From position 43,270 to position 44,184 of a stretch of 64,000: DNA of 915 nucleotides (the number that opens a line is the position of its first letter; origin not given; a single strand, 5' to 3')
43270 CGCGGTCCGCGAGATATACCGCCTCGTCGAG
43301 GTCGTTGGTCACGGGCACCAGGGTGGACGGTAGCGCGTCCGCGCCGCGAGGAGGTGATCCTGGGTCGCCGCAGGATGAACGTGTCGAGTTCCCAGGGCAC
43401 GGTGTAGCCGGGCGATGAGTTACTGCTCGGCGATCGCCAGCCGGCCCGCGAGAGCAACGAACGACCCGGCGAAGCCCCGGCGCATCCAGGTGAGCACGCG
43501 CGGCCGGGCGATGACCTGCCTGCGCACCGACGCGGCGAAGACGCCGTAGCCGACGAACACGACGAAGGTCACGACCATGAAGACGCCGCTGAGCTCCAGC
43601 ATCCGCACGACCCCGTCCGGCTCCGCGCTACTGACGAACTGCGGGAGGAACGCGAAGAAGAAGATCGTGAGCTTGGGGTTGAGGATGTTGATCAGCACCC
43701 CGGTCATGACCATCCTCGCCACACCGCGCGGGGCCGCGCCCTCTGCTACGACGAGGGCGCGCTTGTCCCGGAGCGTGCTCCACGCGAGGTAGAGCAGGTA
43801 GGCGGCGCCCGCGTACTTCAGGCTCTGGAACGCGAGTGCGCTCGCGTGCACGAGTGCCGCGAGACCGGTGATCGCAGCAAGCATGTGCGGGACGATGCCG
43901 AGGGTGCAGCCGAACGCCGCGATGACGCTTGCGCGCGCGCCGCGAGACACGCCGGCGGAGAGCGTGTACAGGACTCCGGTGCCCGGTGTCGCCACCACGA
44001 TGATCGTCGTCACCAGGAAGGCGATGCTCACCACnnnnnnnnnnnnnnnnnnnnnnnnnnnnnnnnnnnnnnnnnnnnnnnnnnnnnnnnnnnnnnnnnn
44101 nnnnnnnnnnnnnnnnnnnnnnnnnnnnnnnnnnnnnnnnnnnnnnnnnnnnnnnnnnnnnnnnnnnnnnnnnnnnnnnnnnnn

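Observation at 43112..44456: Gene-decay zone: remnants of an ABC ATPase, an NHL-repeat protein and a phosphoesterase packed around an intact LysE exporter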

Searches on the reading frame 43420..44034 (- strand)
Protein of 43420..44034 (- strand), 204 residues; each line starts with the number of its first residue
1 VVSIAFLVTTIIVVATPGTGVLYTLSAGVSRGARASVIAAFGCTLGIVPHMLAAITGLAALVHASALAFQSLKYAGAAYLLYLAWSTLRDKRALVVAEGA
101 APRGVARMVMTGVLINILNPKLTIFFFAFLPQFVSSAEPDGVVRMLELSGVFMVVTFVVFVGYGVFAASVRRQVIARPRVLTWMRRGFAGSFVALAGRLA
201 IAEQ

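Call 9: search_protein_families(library=pfam, max_evalue=1, proteins=[window:43420-44034:-])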
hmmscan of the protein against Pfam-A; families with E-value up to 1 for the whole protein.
window:43420-44034:- (204 aa): 3 families
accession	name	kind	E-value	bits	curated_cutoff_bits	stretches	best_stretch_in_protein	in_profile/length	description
PF01810.24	LysE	-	6.9e-34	117.5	25.6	1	11-201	1-191/193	LysE type translocator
PF03741.22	TerC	-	0.018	15.2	27.8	1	40-117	35-106/178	Integral membrane protein TerC family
PF03350.21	UPF0114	-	0.17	12.6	23.1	1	121-185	25-90/117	Uncharacterized protein family, UPF0114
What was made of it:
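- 43420..44031 (-): Intact LysE/RhtB-family exporter gene (203 aa, GTG start at 44031). Pfam LysE E=6.9e-34 (call 9).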

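Call 13: find_encoding_contigs(protein=window:43420-44034:-, flank=10000, max_places=10)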
Protein window:43420-44034:- (204 aa): no gene with exactly this product is on record in the collection.

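Call 29: search_protein_families(library=ncbifam, max_evalue=10, proteins=[window:43420-44034:-])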
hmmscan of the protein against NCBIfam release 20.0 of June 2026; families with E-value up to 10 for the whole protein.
window:43420-44034:- (204 aa): 9 families
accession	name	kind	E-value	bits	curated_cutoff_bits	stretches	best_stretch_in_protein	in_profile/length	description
NF007812.0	PRK10520.1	equivalog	3.2e-32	111.8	209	1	4-202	7-203/206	homoserine/homoserine lactone efflux protein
TIGR00949.1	2A76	subfamily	6.3e-29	101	183.95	1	16-193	1-179/185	homoserine/threonine efflux transporter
NF008201.0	PRK10958.1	equivalog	9.8e-24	84.1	165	1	5-203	12-211/212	leucine efflux protein LeuE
NF007591.0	PRK10229.1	equivalog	1.8e-10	40.9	288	1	6-197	8-199/206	threonine export protein RhtC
TIGR00948.1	2a75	equivalog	3.2e-09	36.8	213.65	1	22-184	10-169/177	L-lysine exporter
NF007653.0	PRK10323.1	equivalog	2.9e-08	33.6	193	1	4-134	7-132/195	cysteine/O-acetylserine transporter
NF006801.0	PRK09304.1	equivalog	0.0031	17.1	298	1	23-139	25-142/211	arginine exporter ArgO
NF041560.1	T6SS_Burk_ExIF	subfamily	0.27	10.9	90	1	82-172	98-190/234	putative type VI secretion system effector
NF047333.1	Chlam_inc_CT214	subfamily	0.87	8.7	90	1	1-45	3-47/500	CT214 family putative inclusion membrane protein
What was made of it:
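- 43420..44031 (-): NCBIfam matches the homoserine/threonine efflux subfamily, below its cutoff (call 29).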

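Call 43: find_homologous_proteins(query=window:43420-44034:-, max_evalue=1e-20)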
Query window:43420-44034:- (204 aa): 8000 proteins with E <= 1e-20 among 8000 candidates; the best 120 are listed.
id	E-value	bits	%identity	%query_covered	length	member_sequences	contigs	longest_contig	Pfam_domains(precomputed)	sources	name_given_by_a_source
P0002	1.2e-117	408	100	100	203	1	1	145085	PF01810.25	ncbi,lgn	-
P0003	4.8e-107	374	90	100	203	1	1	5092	PF01810.25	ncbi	-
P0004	8.0e-106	370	89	100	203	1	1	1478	PF01810.25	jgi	jgi:threonine/homoserine/homoserine lactone efflux protein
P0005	2.2e-105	368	89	100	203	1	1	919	PF01810.25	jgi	jgi:threonine/homoserine/homoserine lactone efflux protein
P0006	3.9e-104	364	89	97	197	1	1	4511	PF01810.25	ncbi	-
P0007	4.1e-103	361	89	97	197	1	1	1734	PF01810.25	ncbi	-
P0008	2.9e-98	345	90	90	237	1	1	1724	PF01810.25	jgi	-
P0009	5.8e-95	334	79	100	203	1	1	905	PF01810.25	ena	-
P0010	3.9e-94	332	78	100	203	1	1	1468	PF01810.25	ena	-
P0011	4.3e-94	332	78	100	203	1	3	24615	PF01810.25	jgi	jgi:threonine/homoserine/homoserine lactone efflux protein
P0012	7.3e-92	324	75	99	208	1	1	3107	PF01810.25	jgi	-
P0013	8.0e-91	321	-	-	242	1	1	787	PF01810.25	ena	-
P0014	8.7e-91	321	75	100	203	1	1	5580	PF01810.25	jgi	jgi:threonine/homoserine/homoserine lactone efflux protein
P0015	3.8e-90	319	75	100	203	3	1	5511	PF01810.25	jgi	jgi:threonine/homoserine/homoserine lactone efflux protein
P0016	5.1e-90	318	77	94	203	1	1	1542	PF01810.25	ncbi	-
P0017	5.2e-90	318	76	100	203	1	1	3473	PF01810.25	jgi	jgi:threonine/homoserine/homoserine lactone efflux protein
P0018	6.2e-90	318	73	100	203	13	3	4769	PF01810.25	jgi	jgi:threonine/homoserine/homoserine lactone efflux protein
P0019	1.1e-89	317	74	100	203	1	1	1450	PF01810.25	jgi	jgi:threonine/homoserine/homoserine lactone efflux protein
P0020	1.4e-89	317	73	100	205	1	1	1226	PF01810.25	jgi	jgi:threonine/homoserine/homoserine lactone efflux protein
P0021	1.6e-89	317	73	99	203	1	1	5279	PF01810.25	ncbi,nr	ncbi:MAG TPA: LysE family translocator [Pilimelia sp.]|nr:LysE family translocator [Pilimelia sp.]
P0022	1.6e-89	317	75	100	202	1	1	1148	PF01810.25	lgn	-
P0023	2.1e-89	316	76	94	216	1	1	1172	PF01810.25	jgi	-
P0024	4.1e-89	315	73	100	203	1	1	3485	PF01810.25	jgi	jgi:threonine/homoserine/homoserine lactone efflux protein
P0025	5.4e-89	315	71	100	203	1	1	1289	PF01810.25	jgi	jgi:threonine/homoserine/homoserine lactone efflux protein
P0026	5.8e-89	315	75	100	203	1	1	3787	PF01810.25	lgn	-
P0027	6.2e-89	315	-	-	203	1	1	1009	PF01810.25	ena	-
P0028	7.4e-89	315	73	100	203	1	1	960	PF01810.25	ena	-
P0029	8.5e-89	314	75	94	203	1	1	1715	PF01810.25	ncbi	-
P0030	8.9e-89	314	73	100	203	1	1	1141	PF01810.25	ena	-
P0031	8.9e-89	314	74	100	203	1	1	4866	PF01810.25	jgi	jgi:threonine/homoserine/homoserine lactone efflux protein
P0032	9.6e-89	314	73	100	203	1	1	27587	PF01810.25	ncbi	ncbi:LysE family translocator [soil metagenome]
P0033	1.1e-88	314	74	100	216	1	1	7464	PF01810.25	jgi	jgi:threonine/homoserine/homoserine lactone efflux protein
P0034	1.2e-88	314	77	94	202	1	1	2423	PF01810.25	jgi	-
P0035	1.2e-88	314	74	100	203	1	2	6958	PF01810.25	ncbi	-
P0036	1.3e-88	314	72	100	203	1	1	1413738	PF01810.25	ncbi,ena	-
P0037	1.6e-88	313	75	100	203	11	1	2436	PF01810.25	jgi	-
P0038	1.6e-88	313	71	100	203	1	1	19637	PF01810.25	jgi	jgi:threonine/homoserine/homoserine lactone efflux protein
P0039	1.8e-88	313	74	100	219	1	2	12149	PF01810.25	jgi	-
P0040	2.2e-88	313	74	100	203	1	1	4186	PF01810.25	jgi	-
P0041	2.4e-88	313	75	100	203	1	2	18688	PF01810.25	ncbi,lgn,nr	ncbi:MAG: LysE family translocator [Actinobacteria bacterium]|nr:LysE family translocator [Actinomyc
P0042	2.6e-88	313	73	100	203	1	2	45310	PF01810.25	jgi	-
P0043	3.0e-88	313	75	99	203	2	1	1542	PF01810.25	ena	-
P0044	3.1e-88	313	-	-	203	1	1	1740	PF01810.25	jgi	jgi:threonine/homoserine/homoserine lactone efflux protein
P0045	3.4e-88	312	73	99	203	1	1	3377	PF01810.25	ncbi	-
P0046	3.7e-88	312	72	100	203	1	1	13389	PF01810.25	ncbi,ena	-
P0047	3.8e-88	312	74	100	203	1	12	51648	PF01810.25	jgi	-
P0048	3.9e-88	312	72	100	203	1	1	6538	PF01810.25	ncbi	-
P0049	4.6e-88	312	73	100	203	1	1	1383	PF01810.25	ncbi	-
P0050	4.6e-88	312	70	100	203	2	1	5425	PF01810.25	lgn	-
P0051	4.9e-88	312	72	100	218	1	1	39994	PF01810.25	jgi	jgi:threonine/homoserine/homoserine lactone efflux protein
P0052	5.4e-88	312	73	100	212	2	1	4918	PF01810.25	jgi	jgi:threonine/homoserine/homoserine lactone efflux protein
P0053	5.5e-88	312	74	100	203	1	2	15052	PF01810.25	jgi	-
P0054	5.5e-88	312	73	100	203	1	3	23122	PF01810.25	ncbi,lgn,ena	-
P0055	5.9e-88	312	73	99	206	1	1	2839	PF01810.25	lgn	-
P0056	6.4e-88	312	73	100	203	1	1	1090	PF01810.25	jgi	-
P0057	6.6e-88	312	72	100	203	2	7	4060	PF01810.25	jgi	jgi:threonine/homoserine/homoserine lactone efflux protein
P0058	6.8e-88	311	72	100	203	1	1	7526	PF01810.25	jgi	-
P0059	6.8e-88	311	73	100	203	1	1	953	PF01810.25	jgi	jgi:threonine/homoserine/homoserine lactone efflux protein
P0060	7.3e-88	311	72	100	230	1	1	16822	PF01810.25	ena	-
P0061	7.5e-88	311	72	99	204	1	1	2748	PF01810.25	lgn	-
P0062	7.6e-88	311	73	100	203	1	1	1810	PF01810.25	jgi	jgi:threonine/homoserine/homoserine lactone efflux protein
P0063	7.7e-88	311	73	100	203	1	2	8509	PF01810.25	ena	-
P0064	7.8e-88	311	74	98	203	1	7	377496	PF01810.25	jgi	-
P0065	7.9e-88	311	73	100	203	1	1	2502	PF01810.25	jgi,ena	-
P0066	8.2e-88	311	73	100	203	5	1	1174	PF01810.25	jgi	-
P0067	8.3e-88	311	73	100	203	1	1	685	PF01810.25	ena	-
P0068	8.4e-88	311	72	100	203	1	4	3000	PF01810.25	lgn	-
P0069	9.0e-88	311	72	100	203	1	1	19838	PF01810.25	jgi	-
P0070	9.2e-88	311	73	100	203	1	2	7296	PF01810.25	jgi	jgi:threonine/homoserine/homoserine lactone efflux protein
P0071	9.3e-88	311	70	100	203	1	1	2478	PF01810.25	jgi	-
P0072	9.7e-88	311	72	100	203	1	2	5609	PF01810.25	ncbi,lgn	ncbi:LysE family translocator [soil metagenome]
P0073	1.1e-87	311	73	100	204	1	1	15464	PF01810.25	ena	-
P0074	1.1e-87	311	74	98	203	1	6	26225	PF01810.25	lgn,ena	-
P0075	1.2e-87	311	72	100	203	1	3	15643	PF01810.25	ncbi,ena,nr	ncbi:MAG: LysE family translocator [Chloroflexia bacterium]|nr:LysE family translocator [Chloroflexi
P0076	1.2e-87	311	72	100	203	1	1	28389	PF01810.25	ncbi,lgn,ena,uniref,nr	ncbi:MAG: RhtB family transporter [uncultured Thermomicrobiales bacterium]|uniref:RhtB family transp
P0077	1.2e-87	311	72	100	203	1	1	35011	PF01810.25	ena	-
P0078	1.3e-87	311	73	100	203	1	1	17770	PF01810.25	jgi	jgi:threonine/homoserine/homoserine lactone efflux protein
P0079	1.3e-87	311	73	100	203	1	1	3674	PF01810.25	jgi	jgi:threonine/homoserine/homoserine lactone efflux protein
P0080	1.3e-87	311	73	100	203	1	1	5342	PF01810.25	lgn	-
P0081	1.3e-87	311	72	100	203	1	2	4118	PF01810.25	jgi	jgi:threonine/homoserine/homoserine lactone efflux protein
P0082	1.6e-87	310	68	100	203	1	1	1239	PF01810.25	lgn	-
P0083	1.6e-87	310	72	100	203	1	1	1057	PF01810.25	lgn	-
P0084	1.7e-87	310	72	90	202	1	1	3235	PF01810.25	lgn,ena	-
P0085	1.7e-87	310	74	100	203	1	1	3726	PF01810.25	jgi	jgi:threonine/homoserine/homoserine lactone efflux protein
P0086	1.7e-87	310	70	100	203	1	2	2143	PF01810.25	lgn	-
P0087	1.7e-87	310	71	100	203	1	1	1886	PF01810.25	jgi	jgi:threonine/homoserine/homoserine lactone efflux protein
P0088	1.8e-87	310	70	100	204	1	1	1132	PF01810.25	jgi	jgi:threonine/homoserine/homoserine lactone efflux protein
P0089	1.8e-87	310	70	100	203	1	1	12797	PF01810.25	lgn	-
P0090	1.9e-87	310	74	100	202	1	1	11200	PF01810.25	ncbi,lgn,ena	-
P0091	2.2e-87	310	72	100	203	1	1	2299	PF01810.25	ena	-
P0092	2.3e-87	310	75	100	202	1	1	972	PF01810.25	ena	-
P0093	2.5e-87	310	72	100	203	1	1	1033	PF01810.25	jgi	jgi:threonine/homoserine/homoserine lactone efflux protein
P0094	2.5e-87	310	73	100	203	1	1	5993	PF01810.25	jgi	-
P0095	2.6e-87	310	75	100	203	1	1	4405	PF01810.25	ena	-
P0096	2.7e-87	310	69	100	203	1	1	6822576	PF01810.25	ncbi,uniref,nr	ncbi:LysE family translocator [Mesorhizobium sp. 131-2-1]|uniref:LysE family translocator n=1 Tax=Me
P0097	2.7e-87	310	71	100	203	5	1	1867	PF01810.25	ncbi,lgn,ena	-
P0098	2.7e-87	310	72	100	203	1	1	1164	PF01810.25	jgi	jgi:threonine/homoserine/homoserine lactone efflux protein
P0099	2.7e-87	309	-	-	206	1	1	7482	PF01810.25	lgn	-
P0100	2.9e-87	309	72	100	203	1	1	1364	PF01810.25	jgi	jgi:threonine/homoserine/homoserine lactone efflux protein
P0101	2.9e-87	309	69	100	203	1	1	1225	PF01810.25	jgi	-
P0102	2.9e-87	309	74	100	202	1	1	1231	PF01810.25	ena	-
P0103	3.0e-87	309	70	100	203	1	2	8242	PF01810.25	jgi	jgi:threonine/homoserine/homoserine lactone efflux protein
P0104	3.3e-87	309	72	100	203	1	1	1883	PF01810.25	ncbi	-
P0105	3.4e-87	309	73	100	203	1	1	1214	PF01810.25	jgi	jgi:threonine/homoserine/homoserine lactone efflux protein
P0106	3.5e-87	309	72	100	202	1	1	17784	PF01810.25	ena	-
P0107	3.5e-87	309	72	100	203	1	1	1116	PF01810.25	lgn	-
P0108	3.6e-87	309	73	100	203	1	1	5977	PF01810.25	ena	-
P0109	3.6e-87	309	73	100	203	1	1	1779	PF01810.25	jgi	-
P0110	3.6e-87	309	72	100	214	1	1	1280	PF01810.25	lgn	-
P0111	4.0e-87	309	72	100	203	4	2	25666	PF01810.25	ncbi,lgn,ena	ncbi:MAG TPA: LysE family translocator [Jiangellaceae bacterium]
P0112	4.7e-87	309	71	100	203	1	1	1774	PF01810.25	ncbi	-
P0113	4.7e-87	309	72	99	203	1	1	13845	PF01810.25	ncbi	-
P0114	4.8e-87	309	73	100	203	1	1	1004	PF01810.25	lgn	-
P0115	4.8e-87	309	71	100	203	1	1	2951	PF01810.25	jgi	jgi:threonine/homoserine/homoserine lactone efflux protein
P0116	4.8e-87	309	72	100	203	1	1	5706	PF01810.25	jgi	-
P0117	5.0e-87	309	73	100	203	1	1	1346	PF01810.25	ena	-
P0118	5.1e-87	309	72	100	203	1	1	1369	PF01810.25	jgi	jgi:threonine/homoserine/homoserine lactone efflux protein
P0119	5.2e-87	309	72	100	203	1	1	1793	PF01810.25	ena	-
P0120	5.3e-87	309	74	94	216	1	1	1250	PF01810.25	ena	-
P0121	5.5e-87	309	72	100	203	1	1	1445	PF01810.25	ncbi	-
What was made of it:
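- On LysE/RhtB exporter (PF01810): It is 203 aa, like most of the listed homologues (call 43).
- Checked: LysE is intact: Pfam E=6.9e-34 over 191 of 193 profile positions, and 203 aa like its homologues (calls 9, 43).
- LysE homologues at 69-75% identity occur across Actinomycetota, Chloroflexota and a Mesorhizobium (call 43).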

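Call 44: find_encoding_contigs(protein=P0002, flank=3000, max_places=3)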
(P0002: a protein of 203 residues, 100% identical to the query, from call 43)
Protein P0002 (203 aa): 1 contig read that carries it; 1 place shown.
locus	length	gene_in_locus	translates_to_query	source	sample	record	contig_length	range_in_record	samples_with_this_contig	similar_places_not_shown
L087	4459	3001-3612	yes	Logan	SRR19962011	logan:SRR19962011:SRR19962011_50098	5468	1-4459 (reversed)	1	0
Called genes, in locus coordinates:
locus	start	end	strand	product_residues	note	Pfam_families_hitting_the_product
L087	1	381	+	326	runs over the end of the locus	PF24827:AstE_AspA_cat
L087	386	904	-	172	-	-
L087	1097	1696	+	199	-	-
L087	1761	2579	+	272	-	PF01040:UbiA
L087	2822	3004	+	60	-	-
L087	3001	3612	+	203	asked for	PF01810:LysE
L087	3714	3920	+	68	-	-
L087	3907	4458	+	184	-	?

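Call 45: find_encoding_contigs(protein=P0003, flank=6000, max_places=3)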
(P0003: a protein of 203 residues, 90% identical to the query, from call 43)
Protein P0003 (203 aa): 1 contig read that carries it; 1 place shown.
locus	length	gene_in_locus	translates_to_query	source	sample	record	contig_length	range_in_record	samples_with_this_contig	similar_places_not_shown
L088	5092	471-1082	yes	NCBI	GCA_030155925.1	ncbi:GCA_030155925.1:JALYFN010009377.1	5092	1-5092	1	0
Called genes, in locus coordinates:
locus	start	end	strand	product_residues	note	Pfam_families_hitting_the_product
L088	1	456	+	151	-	?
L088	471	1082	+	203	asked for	PF01810:LysE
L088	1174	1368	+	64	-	-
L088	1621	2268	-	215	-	PF01569:PAP2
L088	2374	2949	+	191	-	-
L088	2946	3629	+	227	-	PF00005:ABC_tran, PF02463:SMC_N (weak), PF13555:AAA_29 (weak), PF13304:AAA_21 (faint)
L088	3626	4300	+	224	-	PF00005:ABC_tran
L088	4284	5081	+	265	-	-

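Call 46: find_encoding_contigs(protein=P0006, flank=6000, max_places=3)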
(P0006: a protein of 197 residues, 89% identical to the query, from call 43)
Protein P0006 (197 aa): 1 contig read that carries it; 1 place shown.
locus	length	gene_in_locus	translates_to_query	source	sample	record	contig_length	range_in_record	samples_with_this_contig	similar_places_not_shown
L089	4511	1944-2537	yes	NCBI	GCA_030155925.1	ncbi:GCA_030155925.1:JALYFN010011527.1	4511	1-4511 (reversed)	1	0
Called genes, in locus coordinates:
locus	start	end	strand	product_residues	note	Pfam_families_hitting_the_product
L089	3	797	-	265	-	?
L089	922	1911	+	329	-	PF08450:SGL (faint), PF24684:Vgb_lyase (faint), PF21959:DUF6923 (faint), PF01436:NHL, PF25021:TEN_NHL (weak)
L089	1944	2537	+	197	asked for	PF01810:LysE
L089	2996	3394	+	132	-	-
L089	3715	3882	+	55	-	-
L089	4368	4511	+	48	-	?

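Call 50: find_encoding_contigs(protein=P0011, flank=8000, max_places=3)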
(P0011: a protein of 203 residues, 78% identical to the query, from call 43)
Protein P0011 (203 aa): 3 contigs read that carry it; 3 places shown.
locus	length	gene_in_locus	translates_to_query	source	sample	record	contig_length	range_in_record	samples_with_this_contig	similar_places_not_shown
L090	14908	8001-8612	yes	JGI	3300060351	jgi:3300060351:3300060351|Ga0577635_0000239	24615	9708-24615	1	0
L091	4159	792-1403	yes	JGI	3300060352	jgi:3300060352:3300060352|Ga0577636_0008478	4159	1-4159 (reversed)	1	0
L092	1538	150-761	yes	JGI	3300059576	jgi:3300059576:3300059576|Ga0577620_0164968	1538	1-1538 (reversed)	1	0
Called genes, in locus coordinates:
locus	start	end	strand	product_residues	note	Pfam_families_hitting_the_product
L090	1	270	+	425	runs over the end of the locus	PF03193:RsgA_GTPase (faint), PF13167:GTP-bdg_N, PF16360:GTP-bdg_M, PF01926:MMR_HSR1, PF02421:FeoB_N (weak)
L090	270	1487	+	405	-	PF05977:MFS_3, PF07690:MFS_1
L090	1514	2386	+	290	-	PF00561:Abhydrolase_1, PF12146:Hydrolase_4 (faint)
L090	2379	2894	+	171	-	-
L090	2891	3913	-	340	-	PF00296:Bac_luciferase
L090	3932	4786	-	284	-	PF00581:Rhodanese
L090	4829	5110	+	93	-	PF05768:Glrx-like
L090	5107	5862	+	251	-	PF08713:DNA_alkylation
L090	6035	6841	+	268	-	PF01047:MarR (weak), PF12802:MarR_2, PF00583:Acetyltransf_1, PF13673:Acetyltransf_10, PF13508:Acetyltransf_7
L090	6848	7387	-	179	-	PF05163:DinB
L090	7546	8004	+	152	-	-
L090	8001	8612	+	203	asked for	PF01810:LysE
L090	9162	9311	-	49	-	-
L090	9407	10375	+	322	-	PF00589:Phage_integrase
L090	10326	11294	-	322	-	PF00398:RrnaAD, PF08241:Methyltransf_11 (weak), PF08242:Methyltransf_12 (faint), PF13649:Methyltransf_25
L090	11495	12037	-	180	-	PF01928:CYTH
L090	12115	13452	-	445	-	PF00083:Sugar_tr, PF07690:MFS_1, PF06779:MFS_4 (weak), PF07690:MFS_1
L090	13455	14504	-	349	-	PF01118:Semialdhyde_dh, PF02774:Semialdhyde_dhC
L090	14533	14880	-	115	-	PF13840:ACT_7, PF22468:ACT_9, PF01842:ACT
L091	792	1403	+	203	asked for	PF01810:LysE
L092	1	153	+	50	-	?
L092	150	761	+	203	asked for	PF01810:LysE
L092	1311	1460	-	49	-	-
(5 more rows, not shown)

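Call 51: find_encoding_contigs(protein=P0008, flank=3000, max_places=2)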
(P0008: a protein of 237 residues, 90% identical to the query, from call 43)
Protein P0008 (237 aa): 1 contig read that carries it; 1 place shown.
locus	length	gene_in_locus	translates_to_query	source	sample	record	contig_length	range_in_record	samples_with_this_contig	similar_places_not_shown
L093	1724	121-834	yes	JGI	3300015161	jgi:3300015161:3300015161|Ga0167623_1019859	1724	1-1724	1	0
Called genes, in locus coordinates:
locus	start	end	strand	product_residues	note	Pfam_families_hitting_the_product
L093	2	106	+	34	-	?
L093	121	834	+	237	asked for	PF01810:LysE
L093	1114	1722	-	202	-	?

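Call 59: find_encoding_contigs(protein=P0007, flank=2000, max_places=2)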
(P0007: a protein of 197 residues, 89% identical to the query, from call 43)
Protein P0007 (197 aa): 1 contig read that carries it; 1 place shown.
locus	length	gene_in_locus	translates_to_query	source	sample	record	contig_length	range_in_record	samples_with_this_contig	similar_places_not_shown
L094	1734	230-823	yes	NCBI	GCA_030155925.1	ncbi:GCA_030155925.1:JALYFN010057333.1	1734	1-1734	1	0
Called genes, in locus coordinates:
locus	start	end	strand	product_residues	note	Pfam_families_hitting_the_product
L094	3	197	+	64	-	?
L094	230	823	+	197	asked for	PF01810:LysE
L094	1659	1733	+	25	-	?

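Call 60: find_encoding_contigs(protein=P0004, flank=2000, max_places=2)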
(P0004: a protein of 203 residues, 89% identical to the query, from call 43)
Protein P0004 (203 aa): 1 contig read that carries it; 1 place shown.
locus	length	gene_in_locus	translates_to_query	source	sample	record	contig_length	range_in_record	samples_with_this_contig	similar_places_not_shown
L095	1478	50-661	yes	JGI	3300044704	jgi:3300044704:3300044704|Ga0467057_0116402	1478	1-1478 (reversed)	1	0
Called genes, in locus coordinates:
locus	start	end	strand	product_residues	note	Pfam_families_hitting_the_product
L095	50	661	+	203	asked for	PF01810:LysE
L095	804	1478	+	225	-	?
